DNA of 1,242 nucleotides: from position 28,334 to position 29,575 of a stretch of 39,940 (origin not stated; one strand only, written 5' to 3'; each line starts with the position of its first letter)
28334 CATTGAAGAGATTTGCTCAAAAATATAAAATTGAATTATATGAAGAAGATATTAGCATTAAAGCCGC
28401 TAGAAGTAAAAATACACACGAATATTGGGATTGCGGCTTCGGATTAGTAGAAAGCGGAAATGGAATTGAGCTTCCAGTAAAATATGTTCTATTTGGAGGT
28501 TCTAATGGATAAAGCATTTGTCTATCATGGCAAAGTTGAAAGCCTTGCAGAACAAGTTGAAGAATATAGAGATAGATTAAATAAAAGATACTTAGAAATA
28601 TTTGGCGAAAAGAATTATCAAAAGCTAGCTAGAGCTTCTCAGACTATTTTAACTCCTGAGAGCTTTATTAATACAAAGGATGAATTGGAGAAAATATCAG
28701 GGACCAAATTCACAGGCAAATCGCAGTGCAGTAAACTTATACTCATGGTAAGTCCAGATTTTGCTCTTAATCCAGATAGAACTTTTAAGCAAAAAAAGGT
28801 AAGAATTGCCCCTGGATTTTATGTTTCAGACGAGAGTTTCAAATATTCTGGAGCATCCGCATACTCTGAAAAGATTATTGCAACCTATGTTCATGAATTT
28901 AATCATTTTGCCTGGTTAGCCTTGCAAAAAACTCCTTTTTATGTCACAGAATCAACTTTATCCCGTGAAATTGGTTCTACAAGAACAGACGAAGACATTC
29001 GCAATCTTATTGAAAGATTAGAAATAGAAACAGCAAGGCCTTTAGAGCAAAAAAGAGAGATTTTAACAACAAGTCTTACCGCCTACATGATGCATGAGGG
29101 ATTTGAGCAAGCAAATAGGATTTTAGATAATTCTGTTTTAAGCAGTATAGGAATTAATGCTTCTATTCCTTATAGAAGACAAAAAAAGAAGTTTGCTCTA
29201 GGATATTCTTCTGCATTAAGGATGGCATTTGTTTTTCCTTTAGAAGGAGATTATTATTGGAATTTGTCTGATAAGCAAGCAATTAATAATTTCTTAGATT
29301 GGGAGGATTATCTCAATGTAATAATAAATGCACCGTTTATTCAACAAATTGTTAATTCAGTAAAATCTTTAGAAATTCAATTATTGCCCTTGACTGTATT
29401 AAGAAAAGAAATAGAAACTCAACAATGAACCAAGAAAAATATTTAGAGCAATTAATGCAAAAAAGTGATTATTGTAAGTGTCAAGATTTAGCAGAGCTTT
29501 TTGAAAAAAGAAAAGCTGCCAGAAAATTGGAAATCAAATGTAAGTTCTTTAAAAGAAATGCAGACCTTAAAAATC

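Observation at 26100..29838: Tightly coupled four-gene cassette with no recognisable family (RHH + 748-aa + HExxH + Cys-pair protein) inside a toxin-antitoxin island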

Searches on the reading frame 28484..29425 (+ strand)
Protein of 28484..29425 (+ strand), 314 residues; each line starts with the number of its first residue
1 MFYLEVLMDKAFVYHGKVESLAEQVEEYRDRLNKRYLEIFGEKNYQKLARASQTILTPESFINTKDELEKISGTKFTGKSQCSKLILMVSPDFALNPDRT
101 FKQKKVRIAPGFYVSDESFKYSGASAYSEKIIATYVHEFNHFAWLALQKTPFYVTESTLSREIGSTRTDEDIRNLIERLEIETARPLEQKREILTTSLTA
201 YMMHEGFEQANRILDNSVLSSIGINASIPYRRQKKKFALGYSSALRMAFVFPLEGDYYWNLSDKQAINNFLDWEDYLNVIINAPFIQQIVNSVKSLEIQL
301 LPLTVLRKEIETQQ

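Call 3: search_protein_families(library=pfam, proteins=[window:28484-29425:+], max_evalue=1)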
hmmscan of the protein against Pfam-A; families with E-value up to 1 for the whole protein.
window:28484-29425:+ (314 aa): 0 families

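Call 4: search_protein_families(library=padloc, proteins=[window:28484-29425:+], max_evalue=1)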
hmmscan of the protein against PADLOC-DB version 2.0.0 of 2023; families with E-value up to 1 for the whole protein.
window:28484-29425:+ (314 aa): 0 families

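Call 5: search_protein_families(library=ncbifam, proteins=[window:28484-29425:+], max_evalue=1)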
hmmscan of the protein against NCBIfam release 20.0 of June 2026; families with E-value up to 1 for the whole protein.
window:28484-29425:+ (314 aa): 0 families

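Call 23: search_solved_structures(query=window:28484-29425:+, max_evalue=10)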
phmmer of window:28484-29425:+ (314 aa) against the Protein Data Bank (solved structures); distinct sequences matched with E-value up to 10: 0.

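Call 24: search_protein_families(library=phrogs, proteins=[window:28484-29425:+], max_evalue=1)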
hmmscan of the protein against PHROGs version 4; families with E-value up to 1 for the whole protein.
window:28484-29425:+ (314 aa): 3 families
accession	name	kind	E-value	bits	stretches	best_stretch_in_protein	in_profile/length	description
phrog_36684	-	unknown function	0.16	13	1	11-50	20-59/109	-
phrog_38355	-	unknown function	0.17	13.6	1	224-261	10-48/102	-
phrog_5175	-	unknown function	0.2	13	0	170-225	35-90/106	-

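Call 25: find_homologous_proteins(query=window:28484-29425:+, max_evalue=0.01)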
Query window:28484-29425:+ (314 aa): 8 proteins with E <= 0.01 among 1254 candidates.
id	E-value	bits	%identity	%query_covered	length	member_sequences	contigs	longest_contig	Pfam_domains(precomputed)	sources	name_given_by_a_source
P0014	2.6e-198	675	100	98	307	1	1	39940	-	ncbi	-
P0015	2.5e-127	442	65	97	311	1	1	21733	-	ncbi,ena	-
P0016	1.9e-112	394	58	98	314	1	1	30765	-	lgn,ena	-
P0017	4.5e-65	238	36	97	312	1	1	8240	-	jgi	jgi:hypothetical protein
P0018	2.7e-64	235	41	96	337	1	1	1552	-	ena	-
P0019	1.7e-55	207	36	95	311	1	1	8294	-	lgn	-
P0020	4.5e-41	159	33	93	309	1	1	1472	-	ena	-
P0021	7.3e-31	126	29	93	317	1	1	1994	-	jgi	jgi:hypothetical protein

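Call 27: find_encoding_contigs(protein=P0015, flank=8000, max_places=2)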
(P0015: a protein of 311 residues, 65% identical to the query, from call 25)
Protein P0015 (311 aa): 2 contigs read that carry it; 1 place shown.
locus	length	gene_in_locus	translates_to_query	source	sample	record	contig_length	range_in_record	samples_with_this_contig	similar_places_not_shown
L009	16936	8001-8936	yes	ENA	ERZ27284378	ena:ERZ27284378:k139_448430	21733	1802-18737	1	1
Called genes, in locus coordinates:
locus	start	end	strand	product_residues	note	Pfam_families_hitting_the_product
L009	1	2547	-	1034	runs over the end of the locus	PF02463:SMC_N, PF13175:AAA_15, PF13304:AAA_21 (faint), PF13476:AAA_23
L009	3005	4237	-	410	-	PF10633:NPCBM_assoc (faint)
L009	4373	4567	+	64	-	PF24434:DUF7557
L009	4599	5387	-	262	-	PF01261:AP_endonuc_2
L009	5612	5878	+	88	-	-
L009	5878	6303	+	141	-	PF01850:PIN (weak), PF13470:PIN_3 (weak)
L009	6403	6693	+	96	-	PF03683:UPF0175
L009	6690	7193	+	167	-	PF11848:DUF3368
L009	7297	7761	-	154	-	-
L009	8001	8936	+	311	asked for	-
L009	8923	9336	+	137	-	-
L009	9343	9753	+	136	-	-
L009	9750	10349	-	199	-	-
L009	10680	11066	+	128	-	PF00011:HSP20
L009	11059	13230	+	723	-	PF02359:CDC48_N, PF02933:CDC48_2, PF00004:AAA, PF05496:RuvB_N (weak), PF17862:AAA_lid_3, PF00004:AAA, PF07728:AAA_5 (weak), PF17862:AAA_lid_3, +21 more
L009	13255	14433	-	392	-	PF01751:Toprim (faint), PF13155:Toprim_2 (weak), PF13662:Toprim_4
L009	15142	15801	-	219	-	-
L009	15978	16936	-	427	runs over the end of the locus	PF00009:GTP_EFTU, PF01926:MMR_HSR1 (faint), PF03144:GTP_EFTU_D2, PF03143:GTP_EFTU_D3, PF22594:GTP-eEF1A_C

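Call 28: find_encoding_contigs(protein=P0016, flank=8000, max_places=2)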
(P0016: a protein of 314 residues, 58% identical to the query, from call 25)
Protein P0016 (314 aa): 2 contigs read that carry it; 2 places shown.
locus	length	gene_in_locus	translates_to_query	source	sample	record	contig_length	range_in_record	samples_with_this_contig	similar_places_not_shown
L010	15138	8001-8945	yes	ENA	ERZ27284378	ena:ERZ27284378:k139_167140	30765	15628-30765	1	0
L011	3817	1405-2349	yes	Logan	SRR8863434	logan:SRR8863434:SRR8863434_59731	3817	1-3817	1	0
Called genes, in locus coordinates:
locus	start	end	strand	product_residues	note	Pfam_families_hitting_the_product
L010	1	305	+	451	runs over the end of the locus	PF01406:tRNA-synt_1e, PF01921:tRNA-synt_1f (faint), PF00749:tRNA-synt_1c (faint), PF09334:tRNA-synt_1g (weak)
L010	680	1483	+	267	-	-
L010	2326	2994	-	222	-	PF02223:Thymidylate_kin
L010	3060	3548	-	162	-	PF00186:DHFR_1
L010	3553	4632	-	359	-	PF00303:Thymidylat_synt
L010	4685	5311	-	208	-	-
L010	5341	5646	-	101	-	PF00338:Ribosomal_S10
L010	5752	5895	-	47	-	-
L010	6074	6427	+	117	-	-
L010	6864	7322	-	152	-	-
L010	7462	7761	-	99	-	-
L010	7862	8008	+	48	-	-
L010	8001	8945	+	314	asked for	-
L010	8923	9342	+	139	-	-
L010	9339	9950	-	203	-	-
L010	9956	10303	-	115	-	-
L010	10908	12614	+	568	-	PF00999:Na_H_Exchanger, PF02254:TrkA_N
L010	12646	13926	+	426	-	PF02403:Seryl_tRNA_N, PF00587:tRNA-synt_2b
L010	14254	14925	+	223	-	-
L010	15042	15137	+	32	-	?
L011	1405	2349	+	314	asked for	-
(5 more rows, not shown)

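Call 29: find_encoding_contigs(protein=P0017, flank=8000, max_places=2)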
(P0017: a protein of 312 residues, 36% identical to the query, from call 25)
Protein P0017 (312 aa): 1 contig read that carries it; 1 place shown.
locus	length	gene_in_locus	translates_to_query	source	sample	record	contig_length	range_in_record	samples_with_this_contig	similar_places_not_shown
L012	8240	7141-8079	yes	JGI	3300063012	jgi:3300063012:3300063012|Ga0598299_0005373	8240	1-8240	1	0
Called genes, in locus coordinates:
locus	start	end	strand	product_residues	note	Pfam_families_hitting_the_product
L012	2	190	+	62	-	?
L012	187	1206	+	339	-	-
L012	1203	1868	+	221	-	-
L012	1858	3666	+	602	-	-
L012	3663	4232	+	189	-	-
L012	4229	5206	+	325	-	PF00562:RNA_pol_Rpb2_6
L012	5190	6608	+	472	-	PF04997:RNA_pol_Rpb1_1, PF00623:RNA_pol_Rpb1_2 (faint)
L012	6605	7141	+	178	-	-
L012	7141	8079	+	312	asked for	-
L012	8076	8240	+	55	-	?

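Call 47: predict_structure(alignment_id=A2)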
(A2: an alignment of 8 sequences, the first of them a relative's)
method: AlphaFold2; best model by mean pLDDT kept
length: 307 residues; sequences in the alignment: 8
mean_pLDDT: 88.7   pTM: 0.90
mean pLDDT of the five models: 88.7, 85.3, 82.3, 73.9, 66.4
residues with pLDDT >= 90: 150; 70-90: 139; 50-70: 18; < 50: 0
segments of 3 or more residues with pLDDT < 50: none
pLDDT, mean of each block of 10 residues (from residue 1): 91 95 98 97 96 88 75 74 78 87 89 86 95 96 87 76 86 91 90 88 96 96 91 88 84 95 90 78 90 92 83
secondary structure, 60 per line:
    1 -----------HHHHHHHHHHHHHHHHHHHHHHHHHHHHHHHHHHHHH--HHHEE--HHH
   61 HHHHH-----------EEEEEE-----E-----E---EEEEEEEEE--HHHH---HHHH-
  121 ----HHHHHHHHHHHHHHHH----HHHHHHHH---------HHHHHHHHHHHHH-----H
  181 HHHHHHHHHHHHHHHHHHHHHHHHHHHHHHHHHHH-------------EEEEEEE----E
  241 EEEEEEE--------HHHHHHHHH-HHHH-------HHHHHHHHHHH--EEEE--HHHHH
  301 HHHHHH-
elements in order: H12-48 H58-65 E77-82 E98-106 H109-112 H116-119 H125-140 H145-152 H162-174 H180-215 E229-235 E240-247 H256-264 H266-269 H277-287 E290-293 H296-306
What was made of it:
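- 28505..29428 (+): 307-aa HExxH protein. HEFNH is at 28892-28906. Invariant E201 is at 29105-29107, and D208 is also invariant. The AF2 model has pLDDT 88.7 and pTM 0.90 (call 47).
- On Zincin (HExxH) metallopeptidases: It lies in helix 125-140 of the model (call 47).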

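Call 50: fold_search(model_id=the predicted structure, library=pdb)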
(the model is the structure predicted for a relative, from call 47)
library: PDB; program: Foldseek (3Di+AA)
matches with E <= 10: 90; with E <= 0.001: 0
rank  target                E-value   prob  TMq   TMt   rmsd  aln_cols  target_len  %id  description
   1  3tnf_B                6.0e-01  0.06  0.15  0.13  24.6       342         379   12  LidA from Legionella in complex with active Rab8a (released 2011-11-02)
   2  4on9_B                9.9e-01  0.25  0.21  0.15   9.9       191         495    7  DECH box helicase domain (released 2014-07-02)
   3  8b6h_DC               9.9e-01  0.08  0.13  0.08  23.0       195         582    9  Cryo-EM structure of cytochrome c oxidase dimer (complex IV) from respiratory supercomplex of Tetrahymena thermophila (released 2023-03-29)
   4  5d80_G                1.4e+00  0.04  0.11  0.13  22.6       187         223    8  Crystal Structure of Yeast V1-ATPase in the Autoinhibited Form (released 2016-06-08)
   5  9r9o_SF               1.6e+00  0.04  0.11  0.13  19.0       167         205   10  Yeast 80S with nascent chain in complex with Ssb1-ADP in the S1 state (released 2025-12-24)
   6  5tzs_6                1.7e+00  0.05  0.09  0.14  18.1       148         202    9  Architecture of the yeast small subunit processome (released 2016-12-21)
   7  5f98_C                2.2e+00  0.16  0.20  0.11   6.5       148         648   10  Crystal structure of RIG-I in complex with Cap-0 RNA (released 2016-01-13)
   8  7w5z_C3               2.3e+00  0.05  0.13  0.08  23.0       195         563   10  Cryo-EM structure of Tetrahymena thermophila mitochondrial complex IV, composite dimer model (released 2022-04-06)
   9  7u8o_H                2.3e+00  0.04  0.12  0.16  22.7       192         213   10  Structure of porcine V-ATPase with mEAK7 and SidK, Rotary state 2 (released 2022-07-06)
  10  5f9f_I                2.4e+00  0.12  0.21  0.11  10.0       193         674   10  Crystal structure of RIG-I helicase-RD in complex with 24-mer blunt-end hairpin RNA (released 2016-01-13)
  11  4v8m_A2               2.4e+00  0.04  0.10  0.15  17.1       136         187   12  High-resolution cryo-electron microscopy structure of the Trypanosoma brucei ribosome (released 2014-07-09)
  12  3j9t_M                2.5e+00  0.02  0.11  0.14  23.4       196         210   10  Yeast V-ATPase state 1 (released 2015-05-13)
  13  8p1p_A                2.9e+00  0.05  0.17  0.12  31.4       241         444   11  USP28 in complex with AZ1 (released 2024-05-22)
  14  5f9f_A                3.1e+00  0.11  0.21  0.11   9.3       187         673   10  Crystal structure of RIG-I helicase-RD in complex with 24-mer blunt-end hairpin RNA (released 2016-01-13)
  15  3t6j_A                3.2e+00  0.03  0.13  0.07  18.8       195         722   12  Structure of human DPPIII in complex with the opioid peptide Tynorphin, at 3.0 Angstroms (released 2012-04-04)
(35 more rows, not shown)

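Call 55: fold_search(model_id=the predicted structure, library=viral)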
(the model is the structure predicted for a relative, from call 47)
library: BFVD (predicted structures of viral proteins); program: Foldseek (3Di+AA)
matches with E <= 10: 143; with E <= 0.001: 0
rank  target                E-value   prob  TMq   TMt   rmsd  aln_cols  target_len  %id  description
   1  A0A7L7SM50            3.7e-01  0.09  0.13  0.20  23.1       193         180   15  (no name in the UniProt tables at hand)
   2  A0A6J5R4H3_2          5.3e-01  0.10  0.14  0.06  23.8       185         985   13  Uncharacterized protein [uncultured Caudovirales phage]
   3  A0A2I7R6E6            1.4e+00  0.07  0.14  0.15  16.0       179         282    8  (no name in the UniProt tables at hand)
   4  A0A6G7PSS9            1.5e+00  0.02  0.08  0.03  23.3       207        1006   12  RNA-dependent RNA polymerase [Merch tombus-like virus]
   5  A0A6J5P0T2            1.6e+00  0.18  0.16  0.12  14.5       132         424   14  Tail sheath protein [uncultured Caudovirales phage]
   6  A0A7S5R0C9            1.6e+00  0.06  0.14  0.06  15.4       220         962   11  (no name in the UniProt tables at hand)
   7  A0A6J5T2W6            2.0e+00  0.08  0.12  0.08  19.3       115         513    7  Uncharacterized protein [uncultured Caudovirales phage]
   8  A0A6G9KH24            2.0e+00  0.04  0.10  0.04  20.2       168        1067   10  (no name in the UniProt tables at hand)
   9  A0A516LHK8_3          2.0e+00  0.02  0.12  0.05  25.4       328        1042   10  (no name in the UniProt tables at hand)
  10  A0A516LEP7            2.1e+00  0.03  0.12  0.07  20.8       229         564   14  (no name in the UniProt tables at hand)
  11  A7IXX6                2.2e+00  0.04  0.11  0.18  15.6       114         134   11  Uncharacterized protein B801L [Paramecium bursaria Chlorella virus NY2A]
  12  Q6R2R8                2.2e+00  0.03  0.13  0.10  17.6       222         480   14  (no name in the UniProt tables at hand)
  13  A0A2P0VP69            2.2e+00  0.02  0.15  0.10  22.3       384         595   10  E2 ubiquitin-conjugating enzyme [Tetraselmis virus 1]
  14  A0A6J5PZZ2            2.3e+00  0.02  0.09  0.15  17.6       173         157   12  Uncharacterized protein [uncultured Caudovirales phage]
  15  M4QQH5                2.6e+00  0.08  0.14  0.31  13.3       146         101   10  (no name in the UniProt tables at hand)
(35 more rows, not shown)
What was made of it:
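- On Zincin (HExxH) metallopeptidases: Best Foldseek E is 0.6 in PDB and 0.37 in BFVD (calls 50, 55).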

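Call 66: find_related_loci(query=A2, collection=viral_contigs, flank=8000)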
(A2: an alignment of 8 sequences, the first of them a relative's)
Query A2 (307 aa) in viral_contigs; peptide patterns used: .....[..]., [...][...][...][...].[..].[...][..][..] (x = any residue, [..] = any of these).
26 stretches matched a pattern, but none encodes a relative of the query by tblastn (E <= 1e-3).

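Call 68: find_related_loci(query=A2, collection=metagenome_contigs, flank=6000)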
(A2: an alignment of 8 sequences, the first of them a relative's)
Query A2 (307 aa) in metagenome_contigs; peptide patterns used: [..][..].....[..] (x = any residue, [..] = any of these).
89 stretches matched a pattern; 8 encode a relative of the query (tblastn E <= 1e-3); 8 distinct loci.
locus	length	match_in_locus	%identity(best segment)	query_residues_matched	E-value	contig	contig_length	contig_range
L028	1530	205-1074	35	4-296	4e-58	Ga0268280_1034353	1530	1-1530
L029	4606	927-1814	31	6-303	5e-55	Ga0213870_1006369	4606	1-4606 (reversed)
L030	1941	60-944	34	4-301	3e-54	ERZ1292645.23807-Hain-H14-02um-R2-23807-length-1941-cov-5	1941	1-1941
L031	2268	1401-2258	34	4-291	2e-53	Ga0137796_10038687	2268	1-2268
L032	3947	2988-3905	27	6-301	3e-47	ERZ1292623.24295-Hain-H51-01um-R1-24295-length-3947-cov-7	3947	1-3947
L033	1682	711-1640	26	2-301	1e-43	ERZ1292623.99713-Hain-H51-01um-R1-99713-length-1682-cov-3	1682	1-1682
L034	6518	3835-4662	31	6-292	9e-41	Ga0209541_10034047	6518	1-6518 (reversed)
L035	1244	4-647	28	44-299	4e-22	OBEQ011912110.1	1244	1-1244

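Call 82: search_solved_structures(query=A2, max_evalue=10, show_alignments=3)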
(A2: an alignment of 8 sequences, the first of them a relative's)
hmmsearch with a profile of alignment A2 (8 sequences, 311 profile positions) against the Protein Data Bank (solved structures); distinct sequences matched with E-value up to 10: 0.
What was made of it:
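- On Zincin (HExxH) metallopeptidases: No PDB sequence hit (calls 23, 82).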

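Call 84: search_protein_families(library=pfam, proteins=[L009:9750-10349:-, L010:9339-9950:-, L012:1858-3663:+, L012:6605-7138:+], max_evalue=0.05)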
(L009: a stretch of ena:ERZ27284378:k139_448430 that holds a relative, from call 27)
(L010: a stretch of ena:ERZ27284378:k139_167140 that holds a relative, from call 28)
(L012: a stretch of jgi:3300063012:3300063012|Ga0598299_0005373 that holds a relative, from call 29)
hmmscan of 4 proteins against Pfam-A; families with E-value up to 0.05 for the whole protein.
L009:9750-10349:- (199 aa): 1 family
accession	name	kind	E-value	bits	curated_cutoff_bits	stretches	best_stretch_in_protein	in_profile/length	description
PF06769.20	YoeB_toxin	-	0.045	14.2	27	0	150-185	35-73/80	YoeB-like toxin of bacterial type II toxin-antitoxin system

L010:9339-9950:- (203 aa): 2 families
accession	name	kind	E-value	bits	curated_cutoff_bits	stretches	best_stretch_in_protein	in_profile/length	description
PF18917.5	LiaI-LiaF-like_TM1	-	0.002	18.6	27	1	9-24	3-18/42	LiaI-LiaF-like transmembrane region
PF11381.13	DUF3185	-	0.037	14.4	25.3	0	44-57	2-15/59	Protein of unknown function (DUF3185)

L012:1858-3663:+ (602 aa): 1 family
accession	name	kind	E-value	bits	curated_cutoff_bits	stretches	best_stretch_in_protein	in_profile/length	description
PF05762.20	VWA_CoxE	-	0.0089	15.9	26.4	0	372-423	23-71/222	VWA domain containing CoxE-like protein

L012:6605-7138:+ (178 aa): 0 families
